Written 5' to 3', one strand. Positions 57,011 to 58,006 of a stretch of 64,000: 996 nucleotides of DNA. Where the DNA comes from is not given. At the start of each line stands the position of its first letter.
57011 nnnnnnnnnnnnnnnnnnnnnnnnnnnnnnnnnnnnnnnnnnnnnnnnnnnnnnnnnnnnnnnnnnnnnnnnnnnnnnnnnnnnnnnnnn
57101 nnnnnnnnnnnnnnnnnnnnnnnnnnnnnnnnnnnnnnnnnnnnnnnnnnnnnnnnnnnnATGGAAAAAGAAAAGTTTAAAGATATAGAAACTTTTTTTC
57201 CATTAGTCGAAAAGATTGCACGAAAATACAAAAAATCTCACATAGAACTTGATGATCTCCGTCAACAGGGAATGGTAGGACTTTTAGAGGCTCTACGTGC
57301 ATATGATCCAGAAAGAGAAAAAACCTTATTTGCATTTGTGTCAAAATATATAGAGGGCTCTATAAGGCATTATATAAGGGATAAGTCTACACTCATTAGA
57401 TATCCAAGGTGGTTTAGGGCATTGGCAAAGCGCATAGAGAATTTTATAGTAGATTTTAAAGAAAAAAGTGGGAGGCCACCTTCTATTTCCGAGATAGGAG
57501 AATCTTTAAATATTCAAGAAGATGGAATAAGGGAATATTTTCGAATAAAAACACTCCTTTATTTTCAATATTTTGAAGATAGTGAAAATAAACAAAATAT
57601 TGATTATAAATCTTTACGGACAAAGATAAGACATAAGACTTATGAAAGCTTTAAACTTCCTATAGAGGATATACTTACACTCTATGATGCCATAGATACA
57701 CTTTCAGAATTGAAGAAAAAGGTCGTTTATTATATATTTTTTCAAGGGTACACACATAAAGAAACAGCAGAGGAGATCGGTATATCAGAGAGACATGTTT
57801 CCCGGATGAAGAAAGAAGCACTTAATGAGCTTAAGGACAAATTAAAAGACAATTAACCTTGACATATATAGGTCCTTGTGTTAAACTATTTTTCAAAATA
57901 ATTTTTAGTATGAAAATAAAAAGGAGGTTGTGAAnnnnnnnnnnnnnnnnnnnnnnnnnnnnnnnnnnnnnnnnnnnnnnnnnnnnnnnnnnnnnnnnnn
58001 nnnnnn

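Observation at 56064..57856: DnaB-C/KaiC-like RecA-fold ATPase translationally coupled to a SigB/F-type sigma factor at the end of the chemotaxis operon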

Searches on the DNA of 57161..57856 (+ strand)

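Call 69: search_rna_families(sources=[L095, L096, L098, window], threshold=gathering)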
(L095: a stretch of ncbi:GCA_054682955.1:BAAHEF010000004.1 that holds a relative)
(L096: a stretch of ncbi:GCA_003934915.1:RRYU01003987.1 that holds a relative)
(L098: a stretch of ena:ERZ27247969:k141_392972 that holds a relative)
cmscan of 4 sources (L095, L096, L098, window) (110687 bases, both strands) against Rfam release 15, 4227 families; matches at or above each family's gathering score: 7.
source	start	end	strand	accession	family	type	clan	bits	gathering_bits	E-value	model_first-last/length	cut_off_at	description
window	25368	25717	+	RF00023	tmRNA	Gene;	CL00001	205.6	47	3.1e-82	1-374/374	no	transfer-messenger RNA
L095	11398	11492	+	RF01051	c-di-GMP-I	Cis-reg; riboswitch;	CL00126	81.3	35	3.3e-14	1-87/87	no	c-di-GMP-I riboswitch aptamer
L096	12654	12749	+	RF01051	c-di-GMP-I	Cis-reg; riboswitch;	CL00126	79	35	1.2e-13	1-87/87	no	c-di-GMP-I riboswitch aptamer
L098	11448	11534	+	RF01051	c-di-GMP-I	Cis-reg; riboswitch;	CL00126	75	35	1.2e-12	1-87/87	no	c-di-GMP-I riboswitch aptamer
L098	11610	11702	+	RF01051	c-di-GMP-I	Cis-reg; riboswitch;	CL00126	65.5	35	2.5e-10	1-87/87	no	c-di-GMP-I riboswitch aptamer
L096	12863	12947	+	RF01051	c-di-GMP-I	Cis-reg; riboswitch;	CL00126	62.2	35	1.6e-09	1-87/87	no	c-di-GMP-I riboswitch aptamer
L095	11581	11669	+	RF01051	c-di-GMP-I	Cis-reg; riboswitch;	CL00126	59.7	35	6.4e-09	1-87/87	no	c-di-GMP-I riboswitch aptamer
